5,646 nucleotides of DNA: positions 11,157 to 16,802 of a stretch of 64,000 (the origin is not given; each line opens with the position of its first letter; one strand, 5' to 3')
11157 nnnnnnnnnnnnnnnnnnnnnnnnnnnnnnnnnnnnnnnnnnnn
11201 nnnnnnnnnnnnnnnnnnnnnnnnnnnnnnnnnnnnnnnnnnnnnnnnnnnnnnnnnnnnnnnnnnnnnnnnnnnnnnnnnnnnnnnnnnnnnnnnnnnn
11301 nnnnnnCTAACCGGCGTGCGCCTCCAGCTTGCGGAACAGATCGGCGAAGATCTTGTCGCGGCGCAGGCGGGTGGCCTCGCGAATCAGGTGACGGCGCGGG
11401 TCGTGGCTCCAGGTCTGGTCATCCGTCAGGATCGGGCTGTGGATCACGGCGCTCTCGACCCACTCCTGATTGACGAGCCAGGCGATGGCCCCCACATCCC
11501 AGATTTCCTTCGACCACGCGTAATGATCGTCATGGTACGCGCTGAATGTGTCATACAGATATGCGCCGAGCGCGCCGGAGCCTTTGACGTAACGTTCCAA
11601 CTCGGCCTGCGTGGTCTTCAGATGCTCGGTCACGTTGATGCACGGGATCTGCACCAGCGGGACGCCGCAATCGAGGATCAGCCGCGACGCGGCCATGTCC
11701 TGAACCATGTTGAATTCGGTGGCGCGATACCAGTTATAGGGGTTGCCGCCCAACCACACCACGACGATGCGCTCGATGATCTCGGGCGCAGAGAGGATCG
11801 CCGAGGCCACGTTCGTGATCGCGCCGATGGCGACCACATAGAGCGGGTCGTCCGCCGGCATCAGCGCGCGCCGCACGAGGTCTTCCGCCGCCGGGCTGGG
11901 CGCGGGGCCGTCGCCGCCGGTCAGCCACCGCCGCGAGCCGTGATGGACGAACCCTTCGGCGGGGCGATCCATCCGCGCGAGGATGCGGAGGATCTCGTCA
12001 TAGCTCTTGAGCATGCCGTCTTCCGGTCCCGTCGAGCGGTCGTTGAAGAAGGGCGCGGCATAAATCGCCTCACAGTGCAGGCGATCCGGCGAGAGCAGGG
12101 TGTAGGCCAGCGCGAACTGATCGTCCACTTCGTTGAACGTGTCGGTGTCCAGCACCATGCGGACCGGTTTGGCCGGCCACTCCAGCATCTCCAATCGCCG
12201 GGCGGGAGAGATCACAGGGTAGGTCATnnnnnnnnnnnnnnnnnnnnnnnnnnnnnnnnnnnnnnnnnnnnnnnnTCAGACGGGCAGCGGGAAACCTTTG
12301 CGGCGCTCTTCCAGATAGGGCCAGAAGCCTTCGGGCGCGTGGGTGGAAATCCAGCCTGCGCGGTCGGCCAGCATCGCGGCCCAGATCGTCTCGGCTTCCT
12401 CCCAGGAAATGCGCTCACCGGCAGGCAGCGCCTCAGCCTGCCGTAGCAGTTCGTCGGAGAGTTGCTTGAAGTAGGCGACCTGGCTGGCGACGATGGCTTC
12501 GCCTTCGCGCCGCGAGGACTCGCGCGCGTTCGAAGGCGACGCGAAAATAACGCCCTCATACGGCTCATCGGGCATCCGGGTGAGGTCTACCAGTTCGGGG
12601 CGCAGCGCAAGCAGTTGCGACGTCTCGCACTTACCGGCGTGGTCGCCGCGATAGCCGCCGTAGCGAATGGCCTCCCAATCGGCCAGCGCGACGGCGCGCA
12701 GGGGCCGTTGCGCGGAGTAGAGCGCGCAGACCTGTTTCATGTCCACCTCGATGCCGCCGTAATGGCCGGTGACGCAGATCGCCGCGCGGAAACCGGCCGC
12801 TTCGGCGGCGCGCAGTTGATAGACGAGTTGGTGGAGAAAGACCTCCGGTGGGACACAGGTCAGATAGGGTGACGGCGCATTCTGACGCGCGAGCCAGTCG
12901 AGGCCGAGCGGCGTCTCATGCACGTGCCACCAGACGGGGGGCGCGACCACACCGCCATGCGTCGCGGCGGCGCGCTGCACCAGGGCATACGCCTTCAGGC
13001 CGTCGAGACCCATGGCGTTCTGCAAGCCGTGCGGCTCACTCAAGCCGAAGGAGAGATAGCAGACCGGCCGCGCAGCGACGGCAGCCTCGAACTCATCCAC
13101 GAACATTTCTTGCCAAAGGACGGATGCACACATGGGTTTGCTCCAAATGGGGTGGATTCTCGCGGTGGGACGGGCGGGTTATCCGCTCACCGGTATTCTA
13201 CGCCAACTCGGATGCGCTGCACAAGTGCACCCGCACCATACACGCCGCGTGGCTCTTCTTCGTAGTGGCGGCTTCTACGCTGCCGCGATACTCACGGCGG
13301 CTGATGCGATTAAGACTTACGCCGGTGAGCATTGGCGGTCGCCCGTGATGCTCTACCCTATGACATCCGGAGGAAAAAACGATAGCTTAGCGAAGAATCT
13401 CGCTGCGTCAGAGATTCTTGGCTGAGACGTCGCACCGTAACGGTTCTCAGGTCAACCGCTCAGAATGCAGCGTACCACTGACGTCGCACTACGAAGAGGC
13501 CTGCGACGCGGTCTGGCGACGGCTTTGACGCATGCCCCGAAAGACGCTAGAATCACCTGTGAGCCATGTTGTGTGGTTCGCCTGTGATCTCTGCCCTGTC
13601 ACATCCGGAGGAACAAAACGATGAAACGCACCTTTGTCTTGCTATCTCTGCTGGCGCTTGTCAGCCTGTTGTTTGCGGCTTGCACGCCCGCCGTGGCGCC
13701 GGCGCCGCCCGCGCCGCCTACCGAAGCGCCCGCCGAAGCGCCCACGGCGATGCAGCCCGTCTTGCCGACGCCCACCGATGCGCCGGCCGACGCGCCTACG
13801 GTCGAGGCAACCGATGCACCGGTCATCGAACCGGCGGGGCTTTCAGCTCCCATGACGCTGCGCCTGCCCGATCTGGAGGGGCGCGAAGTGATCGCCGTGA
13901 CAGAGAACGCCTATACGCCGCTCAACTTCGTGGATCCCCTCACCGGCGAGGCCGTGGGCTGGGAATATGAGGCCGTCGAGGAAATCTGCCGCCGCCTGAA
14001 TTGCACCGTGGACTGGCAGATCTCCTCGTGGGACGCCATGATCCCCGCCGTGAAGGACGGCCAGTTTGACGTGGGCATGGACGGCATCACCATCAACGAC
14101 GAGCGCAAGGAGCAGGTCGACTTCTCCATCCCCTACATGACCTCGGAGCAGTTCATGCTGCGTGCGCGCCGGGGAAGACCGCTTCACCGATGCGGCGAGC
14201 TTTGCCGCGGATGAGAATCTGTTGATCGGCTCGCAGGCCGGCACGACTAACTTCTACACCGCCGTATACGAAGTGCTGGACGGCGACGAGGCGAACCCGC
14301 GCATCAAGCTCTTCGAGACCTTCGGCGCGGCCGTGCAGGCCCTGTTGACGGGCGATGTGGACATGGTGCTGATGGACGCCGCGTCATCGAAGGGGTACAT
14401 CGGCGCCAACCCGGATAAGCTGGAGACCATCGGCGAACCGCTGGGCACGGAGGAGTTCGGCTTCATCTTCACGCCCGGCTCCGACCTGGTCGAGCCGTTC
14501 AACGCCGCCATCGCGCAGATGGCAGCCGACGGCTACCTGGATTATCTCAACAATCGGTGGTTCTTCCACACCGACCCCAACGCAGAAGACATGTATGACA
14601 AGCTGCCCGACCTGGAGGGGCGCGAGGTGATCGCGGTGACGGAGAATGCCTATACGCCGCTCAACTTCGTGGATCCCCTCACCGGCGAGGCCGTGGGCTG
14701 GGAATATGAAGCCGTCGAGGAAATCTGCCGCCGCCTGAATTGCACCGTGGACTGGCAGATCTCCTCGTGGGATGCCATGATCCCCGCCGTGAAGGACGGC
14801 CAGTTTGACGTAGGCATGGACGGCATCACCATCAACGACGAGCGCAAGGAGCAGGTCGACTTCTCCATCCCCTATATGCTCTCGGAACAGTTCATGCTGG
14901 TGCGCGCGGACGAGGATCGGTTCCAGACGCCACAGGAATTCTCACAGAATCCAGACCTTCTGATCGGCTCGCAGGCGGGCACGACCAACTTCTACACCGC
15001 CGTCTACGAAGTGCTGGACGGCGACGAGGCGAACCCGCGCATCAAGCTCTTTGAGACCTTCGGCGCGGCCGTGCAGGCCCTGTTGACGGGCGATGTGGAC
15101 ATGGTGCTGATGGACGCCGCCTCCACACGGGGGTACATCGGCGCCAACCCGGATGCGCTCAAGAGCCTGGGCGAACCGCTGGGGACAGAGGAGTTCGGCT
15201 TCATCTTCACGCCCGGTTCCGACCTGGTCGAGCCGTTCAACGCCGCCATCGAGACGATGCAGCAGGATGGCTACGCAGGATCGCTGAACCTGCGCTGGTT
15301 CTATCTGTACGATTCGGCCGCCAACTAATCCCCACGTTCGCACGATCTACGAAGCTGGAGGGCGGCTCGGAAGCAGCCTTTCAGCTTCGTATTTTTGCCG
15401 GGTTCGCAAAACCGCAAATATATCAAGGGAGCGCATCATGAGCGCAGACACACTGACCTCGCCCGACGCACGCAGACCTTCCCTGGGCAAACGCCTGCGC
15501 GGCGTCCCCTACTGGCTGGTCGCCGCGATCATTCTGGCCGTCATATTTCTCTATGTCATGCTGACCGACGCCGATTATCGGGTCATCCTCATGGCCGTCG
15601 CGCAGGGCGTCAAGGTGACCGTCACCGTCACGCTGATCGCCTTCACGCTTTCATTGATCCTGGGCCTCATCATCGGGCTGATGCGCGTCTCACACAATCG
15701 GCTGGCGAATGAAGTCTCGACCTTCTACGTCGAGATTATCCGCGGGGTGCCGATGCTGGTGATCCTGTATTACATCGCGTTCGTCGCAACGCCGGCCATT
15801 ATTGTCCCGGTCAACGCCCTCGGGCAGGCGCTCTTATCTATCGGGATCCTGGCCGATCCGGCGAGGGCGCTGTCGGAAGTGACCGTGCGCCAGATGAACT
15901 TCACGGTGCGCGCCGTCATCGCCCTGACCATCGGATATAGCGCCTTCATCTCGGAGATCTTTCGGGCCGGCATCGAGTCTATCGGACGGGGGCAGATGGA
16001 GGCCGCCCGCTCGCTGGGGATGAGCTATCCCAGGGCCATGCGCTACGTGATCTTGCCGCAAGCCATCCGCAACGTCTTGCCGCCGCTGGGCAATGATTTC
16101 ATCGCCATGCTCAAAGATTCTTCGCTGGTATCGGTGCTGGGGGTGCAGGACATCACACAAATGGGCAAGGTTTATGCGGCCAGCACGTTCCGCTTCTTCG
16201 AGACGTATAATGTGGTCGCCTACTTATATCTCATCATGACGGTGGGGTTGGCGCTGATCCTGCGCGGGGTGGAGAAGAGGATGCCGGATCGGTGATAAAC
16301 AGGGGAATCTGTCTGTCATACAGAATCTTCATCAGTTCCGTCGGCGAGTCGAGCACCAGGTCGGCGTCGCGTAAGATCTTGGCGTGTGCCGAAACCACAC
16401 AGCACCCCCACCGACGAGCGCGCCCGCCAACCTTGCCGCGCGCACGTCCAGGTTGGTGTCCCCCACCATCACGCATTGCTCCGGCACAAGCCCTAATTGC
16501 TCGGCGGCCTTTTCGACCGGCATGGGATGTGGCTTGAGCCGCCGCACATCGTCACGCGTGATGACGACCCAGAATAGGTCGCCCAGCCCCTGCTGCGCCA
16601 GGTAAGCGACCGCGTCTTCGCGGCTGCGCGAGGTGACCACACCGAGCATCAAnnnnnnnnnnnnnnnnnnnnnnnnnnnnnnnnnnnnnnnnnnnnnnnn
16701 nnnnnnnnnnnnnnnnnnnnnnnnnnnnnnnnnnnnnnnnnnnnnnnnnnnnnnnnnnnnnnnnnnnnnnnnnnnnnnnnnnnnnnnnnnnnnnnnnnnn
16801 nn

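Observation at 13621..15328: Recent tandem duplication of an entire solute-binding domain inside a lipoprotein gene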

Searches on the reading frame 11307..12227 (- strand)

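Call 7: search_protein_families(library=pfam, proteins=[window:11307-12227:-])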
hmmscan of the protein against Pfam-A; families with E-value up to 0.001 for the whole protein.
window:11307-12227:- (306 aa): 2 families
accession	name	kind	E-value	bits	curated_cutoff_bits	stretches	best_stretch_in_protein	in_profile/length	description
PF01156.24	IU_nuc_hydro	-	3.1e-21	76.7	34.2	1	108-264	94-257/297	Inosine-uridine preferring nucleoside hydrolase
PF07632.16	Sde182_NH-like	-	6.4e-05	23.1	26.8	1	23-146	1-135/268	Cellulose-binding Sde182, nucleoside hydrolase-like domain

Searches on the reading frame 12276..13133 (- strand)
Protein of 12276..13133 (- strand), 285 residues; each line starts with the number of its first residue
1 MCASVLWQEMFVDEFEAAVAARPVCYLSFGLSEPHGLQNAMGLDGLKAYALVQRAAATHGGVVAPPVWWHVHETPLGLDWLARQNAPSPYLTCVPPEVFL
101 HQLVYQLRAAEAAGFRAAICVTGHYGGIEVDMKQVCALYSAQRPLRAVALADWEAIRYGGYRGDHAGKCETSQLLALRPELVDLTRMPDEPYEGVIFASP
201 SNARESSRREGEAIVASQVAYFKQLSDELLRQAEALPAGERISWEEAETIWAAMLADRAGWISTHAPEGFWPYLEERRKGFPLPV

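Call 7: search_protein_families(library=pfam, proteins=[window:12276-13133:-])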
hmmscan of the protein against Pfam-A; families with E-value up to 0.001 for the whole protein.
window:12276-13133:- (285 aa): 1 family
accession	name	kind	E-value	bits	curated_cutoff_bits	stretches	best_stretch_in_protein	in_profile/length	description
PF02633.19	Creatininase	-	2.5e-22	79.9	31.3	1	9-199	2-195/238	Creatinine amidohydrolase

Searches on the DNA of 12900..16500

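Call 9: search_rna_families(source=window, start=12900, end=16500, threshold=evalue, max_evalue=1)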
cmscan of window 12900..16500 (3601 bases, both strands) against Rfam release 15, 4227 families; matches with E-value up to 1: 0.
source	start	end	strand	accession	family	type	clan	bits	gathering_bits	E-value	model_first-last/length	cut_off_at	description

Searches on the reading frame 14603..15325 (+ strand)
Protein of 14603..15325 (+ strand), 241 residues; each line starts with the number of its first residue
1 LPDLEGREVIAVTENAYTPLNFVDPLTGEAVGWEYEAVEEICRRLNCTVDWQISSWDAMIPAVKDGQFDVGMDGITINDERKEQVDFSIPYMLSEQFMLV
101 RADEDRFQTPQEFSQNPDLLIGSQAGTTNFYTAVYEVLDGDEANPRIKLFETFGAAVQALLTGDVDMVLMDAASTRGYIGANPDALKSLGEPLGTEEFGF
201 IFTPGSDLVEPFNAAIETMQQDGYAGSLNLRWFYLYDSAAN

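Call 11: find_related_loci(query=window:14603-15325:+, collection=genome_contigs, flank=6000)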
Query seq(241 aa) (241 aa) in genome_contigs; peptide patterns used: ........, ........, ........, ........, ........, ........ (x = any residue, [..] = any of these).
257 stretches matched a pattern; 196 encode a relative of the query (tblastn E <= 1e-3); the best 80 are kept; 80 distinct loci.
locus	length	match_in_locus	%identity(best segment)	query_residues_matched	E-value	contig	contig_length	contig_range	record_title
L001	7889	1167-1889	97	1-241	9e-160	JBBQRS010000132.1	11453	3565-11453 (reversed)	MAG: Anaerolineae bacterium isolate Co_metawrap_1702 Cmw_1702_k141_9084439_length_11453_cov_22.0000, whole genome shotgu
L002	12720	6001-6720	80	1-240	2e-132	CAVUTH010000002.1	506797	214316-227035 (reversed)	MAG: uncultured Chloroflexia bacterium isolate MFD03899.bin.2.126 genome assembly, contig: contig_17123, whole genome sh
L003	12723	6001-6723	77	1-241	7e-132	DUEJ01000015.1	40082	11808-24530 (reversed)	MAG TPA_asm: Thermoflexia bacterium isolate G713 Contig15, whole genome shotgun sequence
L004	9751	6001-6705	80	1-235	3e-131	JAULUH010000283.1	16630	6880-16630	MAG: Anaerolineae bacterium isolate P_ANAE NODE_7240_length_16630_cov_2.112707, whole genome shotgun sequence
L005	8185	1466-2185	79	1-240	1e-131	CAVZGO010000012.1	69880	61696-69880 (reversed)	MAG: uncultured Chloroflexia bacterium isolate MFD04716.bin.1.311 genome assembly, contig: contig_48156, whole genome sh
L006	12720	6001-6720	79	1-240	1e-130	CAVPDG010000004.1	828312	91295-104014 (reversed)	MAG: uncultured Chloroflexia bacterium isolate MFD00032.bin.2.110 genome assembly, contig: contig_12899, whole genome sh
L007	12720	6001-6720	80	1-240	2e-130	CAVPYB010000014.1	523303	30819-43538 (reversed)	MAG: uncultured Chloroflexia bacterium isolate MFD09964.bin.2.153 genome assembly, contig: contig_9747, whole genome sho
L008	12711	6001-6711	79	1-237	2e-130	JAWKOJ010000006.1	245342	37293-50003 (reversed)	MAG: Caldilineales bacterium isolate ABC2.10 ABC2.10.fa-6, whole genome shotgun sequence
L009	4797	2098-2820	78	1-241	1e-131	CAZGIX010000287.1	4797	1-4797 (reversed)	MAG TPA_asm: uncultured Anaerolineaceae bacterium isolate binchicken_co259_18 genome assembly, contig: NODE_20306_length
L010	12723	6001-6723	77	1-241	2e-129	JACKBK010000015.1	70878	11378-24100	MAG: Caldilineae bacterium isolate HK-STAS-CHLO-19 HK-STAS-CHLO-19_15, whole genome shotgun sequence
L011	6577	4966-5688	77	1-241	1e-129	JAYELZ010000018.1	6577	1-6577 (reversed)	MAG: Chloroflexota bacterium isolate MAG094 MAG094_18, whole genome shotgun sequence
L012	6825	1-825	79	1-241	7e-130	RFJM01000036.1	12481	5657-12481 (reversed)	MAG: Caldilineae bacterium isolate J102 k99_72247, whole genome shotgun sequence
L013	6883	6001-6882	80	1-237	3e-129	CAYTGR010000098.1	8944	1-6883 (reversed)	MAG TPA_asm: uncultured Anaerolineales bacterium isolate binchicken_co20_429 genome assembly, contig: NODE_14061_length_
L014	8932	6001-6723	78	1-241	2e-129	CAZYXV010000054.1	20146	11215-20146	MAG TPA_asm: uncultured Anaerolineae bacterium isolate binchicken_co26_194 genome assembly, contig: NODE_3662_length_201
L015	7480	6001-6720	78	1-240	2e-129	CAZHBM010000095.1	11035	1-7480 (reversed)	MAG TPA_asm: uncultured Anaerolineales bacterium isolate binchicken_co129_901 genome assembly, contig: NODE_18750_length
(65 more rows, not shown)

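Call 27: search_solved_structures(query=window:14603-15325:+, max_evalue=1e-10, show_alignments=2)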
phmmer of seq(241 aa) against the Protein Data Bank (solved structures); distinct sequences matched with E-value up to 1e-10: 36.
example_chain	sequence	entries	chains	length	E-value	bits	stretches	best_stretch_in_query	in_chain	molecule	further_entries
4zv1_A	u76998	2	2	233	7.7e-31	110.7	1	13-233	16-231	AncQR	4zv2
5t0w_A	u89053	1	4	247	3.4e-28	102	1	13-235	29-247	AncCDT-1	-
5tuj_C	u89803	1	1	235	6e-28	101.2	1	13-233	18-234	Ancestral protein CDT-Anc1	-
6svf_A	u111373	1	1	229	1e-22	84.1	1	16-233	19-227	Amino acid ABC transporter, periplasmic amino acid-binding protein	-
2pvu_A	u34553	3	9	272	3.6e-22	82.3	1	7-233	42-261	ArtJ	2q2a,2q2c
4prs_A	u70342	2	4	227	5.5e-22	81.7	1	16-233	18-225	ABC-type transporter, periplasmic subunit family 3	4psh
6ggv_A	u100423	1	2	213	7.2e-21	78.1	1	16-217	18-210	Amino acid ABC transporter, periplasmic amino acid-binding protein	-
6ggp_A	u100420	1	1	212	9.1e-21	77.7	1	16-216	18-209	Amino acid ABC transporter, periplasmic amino acid-binding protein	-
6q3u_A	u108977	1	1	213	4.9e-20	75.3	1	16-217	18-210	Amino acid ABC transporter, periplasmic amino acid-binding protein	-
6h30_A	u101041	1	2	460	5.3e-19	71.9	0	12-223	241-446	Glutamine ABC transporter permease and substrate binding protein protein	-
8hnj_A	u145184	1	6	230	1.7e-18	70.3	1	10-233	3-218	Glutamine ABC transporter, periplasmic glutamine-binding protein GlnH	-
5jos_A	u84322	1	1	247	9.3e-18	67.9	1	13-233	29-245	Cyclohexadienyl dehydratase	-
3hv1_A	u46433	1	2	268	4.3e-17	65.7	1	16-233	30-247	Polar amino acid ABC uptake transporter substrate binding protein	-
3i6v_A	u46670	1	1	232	5.8e-17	65.3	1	12-233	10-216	periplasmic His/Glu/Gln/Arg/opine family-binding protein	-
4f3p_A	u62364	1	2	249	6.8e-17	65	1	6-233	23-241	Glutamine-binding periplasmic protein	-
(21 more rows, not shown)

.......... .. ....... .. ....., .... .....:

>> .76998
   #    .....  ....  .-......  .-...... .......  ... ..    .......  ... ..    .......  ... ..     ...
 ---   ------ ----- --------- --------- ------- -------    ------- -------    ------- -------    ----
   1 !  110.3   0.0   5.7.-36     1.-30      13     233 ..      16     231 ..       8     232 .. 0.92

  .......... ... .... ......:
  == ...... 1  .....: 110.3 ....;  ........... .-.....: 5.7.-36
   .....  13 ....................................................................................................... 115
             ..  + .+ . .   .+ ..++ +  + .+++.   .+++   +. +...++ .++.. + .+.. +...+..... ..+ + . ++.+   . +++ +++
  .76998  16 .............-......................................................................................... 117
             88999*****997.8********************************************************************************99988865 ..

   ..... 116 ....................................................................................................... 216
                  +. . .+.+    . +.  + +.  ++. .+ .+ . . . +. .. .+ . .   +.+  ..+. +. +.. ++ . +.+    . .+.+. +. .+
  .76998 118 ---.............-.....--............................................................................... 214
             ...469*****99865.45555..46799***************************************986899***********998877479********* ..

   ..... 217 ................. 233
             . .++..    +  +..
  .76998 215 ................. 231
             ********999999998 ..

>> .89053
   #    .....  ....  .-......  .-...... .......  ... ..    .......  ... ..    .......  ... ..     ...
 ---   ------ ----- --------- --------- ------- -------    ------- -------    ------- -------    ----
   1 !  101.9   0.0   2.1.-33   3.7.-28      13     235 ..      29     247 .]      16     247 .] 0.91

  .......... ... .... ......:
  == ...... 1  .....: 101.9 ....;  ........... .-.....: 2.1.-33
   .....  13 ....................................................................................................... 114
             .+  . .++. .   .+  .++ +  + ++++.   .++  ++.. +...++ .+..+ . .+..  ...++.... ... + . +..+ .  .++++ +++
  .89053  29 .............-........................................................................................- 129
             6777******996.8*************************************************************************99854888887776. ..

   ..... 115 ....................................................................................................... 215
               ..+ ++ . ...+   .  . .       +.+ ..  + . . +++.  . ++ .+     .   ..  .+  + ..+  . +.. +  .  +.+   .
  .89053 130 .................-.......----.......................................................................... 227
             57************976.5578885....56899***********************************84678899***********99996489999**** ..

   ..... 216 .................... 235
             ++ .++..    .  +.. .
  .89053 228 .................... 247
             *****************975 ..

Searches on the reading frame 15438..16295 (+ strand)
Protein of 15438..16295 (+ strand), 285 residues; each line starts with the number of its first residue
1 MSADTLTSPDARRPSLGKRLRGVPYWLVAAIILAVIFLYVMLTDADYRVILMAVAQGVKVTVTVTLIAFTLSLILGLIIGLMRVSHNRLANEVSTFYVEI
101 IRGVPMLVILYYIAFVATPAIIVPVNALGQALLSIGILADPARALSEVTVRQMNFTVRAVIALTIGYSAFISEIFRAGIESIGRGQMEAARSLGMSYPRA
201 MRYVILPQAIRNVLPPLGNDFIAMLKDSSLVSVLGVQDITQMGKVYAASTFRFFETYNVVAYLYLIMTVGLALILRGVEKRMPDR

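Call 7: search_protein_families(library=pfam, proteins=[window:15438-16295:+])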
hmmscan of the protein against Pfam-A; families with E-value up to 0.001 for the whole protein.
window:15438-16295:+ (285 aa): 1 family
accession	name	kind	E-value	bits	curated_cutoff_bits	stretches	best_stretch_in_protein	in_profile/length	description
PF00528.27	BPD_transp_1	-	1.2e-22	81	26.4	1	73-275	2-171/184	Binding-protein-dependent transport system inner membrane component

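Call 8: search_protein_families(library=ncbifam, proteins=[window:15438-16295:+])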
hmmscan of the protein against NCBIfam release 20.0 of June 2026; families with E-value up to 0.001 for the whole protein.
window:15438-16295:+ (285 aa): 17 families
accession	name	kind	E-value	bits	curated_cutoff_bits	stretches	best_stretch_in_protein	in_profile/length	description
NF007028.0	PRK09494.1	equivalog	8.4e-43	146.7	303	2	155-282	89-216/219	glutamine ABC transporter permease GlnP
TIGR03003.1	ectoine_ehuD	equivalog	4.5e-41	141.1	205.2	2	148-281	79-211/212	ectoine/hydroxyectoine ABC transporter permease subunit EhuD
NF011680.0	PRK15100.1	equivalog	2.8e-37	128.7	300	2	153-282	85-214/222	cystine ABC transporter permease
NF008337.0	PRK11123.1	equivalog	3.5e-34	118.3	277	1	52-282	5-230/238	arginine ABC transporter permease ArtQ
TIGR03004.1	ectoine_ehuC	equivalog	3.7e-34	118.5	196.95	2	157-282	81-206/214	ectoine/hydroxyectoine ABC transporter permease subunit EhuC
NF011651.0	PRK15069.1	subfamily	2.1e-25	89.5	306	1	56-281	21-227/237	histidine ABC transporter permease HisM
NF011714.0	PRK15135.1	subfamily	2.4e-25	89.7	319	1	54-279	9-216/228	histidine ABC transporter permease HisQ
NF011687.0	PRK15107.1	equivalog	3.3e-24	86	318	1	54-279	16-220/224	glutamate/aspartate ABC transporter permease GltK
NF008336.0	PRK11122.1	equivalog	8.7e-20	71.3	248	1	158-281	93-214/222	arginine ABC transporter permease ArtM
TIGR01726.1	HEQRo_perm_3TM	subfamily_domain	5.1e-19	68.6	42.2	1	52-138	3-88/99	ABC transporter permease subunit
NF008049.0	PRK10782.1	subfamily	6.1e-07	29.3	212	1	158-267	91-199/217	methionine ABC transporter permease MetI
TIGR01097.1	PhnE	equivalog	6.4e-07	29.1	216.7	1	158-247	129-215/252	phosphonate ABC transporter, permease protein PhnE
NF008470.0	PRK11365.1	equivalog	0.0003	20.3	347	0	163-262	133-227/263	aliphatic sulfonate ABC transporter permease SsuC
NF011624.0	PRK15050.1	equivalog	0.00032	19.9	247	0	55-283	72-290/297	2-aminoethylphosphonate ABC transporter permease subunit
NF045474.1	Opp2C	equivalog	0.00034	20.3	300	0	36-127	17-108/236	nickel transporter permease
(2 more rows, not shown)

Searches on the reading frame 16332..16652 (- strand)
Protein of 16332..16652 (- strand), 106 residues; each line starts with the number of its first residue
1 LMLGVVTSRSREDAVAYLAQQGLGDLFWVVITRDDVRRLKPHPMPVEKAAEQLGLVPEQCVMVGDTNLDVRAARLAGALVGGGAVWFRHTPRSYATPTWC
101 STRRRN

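Call 7: search_protein_families(library=pfam, proteins=[window:16332-16652:-])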
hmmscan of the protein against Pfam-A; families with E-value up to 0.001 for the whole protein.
window:16332-16652:- (106 aa): 3 families
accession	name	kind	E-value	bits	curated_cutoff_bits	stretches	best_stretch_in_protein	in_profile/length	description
PF13419.12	HAD_2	-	2.1e-20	74.1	23.8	1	2-78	97-173/178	Haloacid dehalogenase-like hydrolase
PF00702.32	Hydrolase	-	2.2e-16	61.2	26.4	1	3-77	117-191/191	haloacid dehalogenase-like hydrolase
PF13242.12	Hydrolase_like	-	2.5e-09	37.3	22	1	40-78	4-43/75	HAD-hyrolase-like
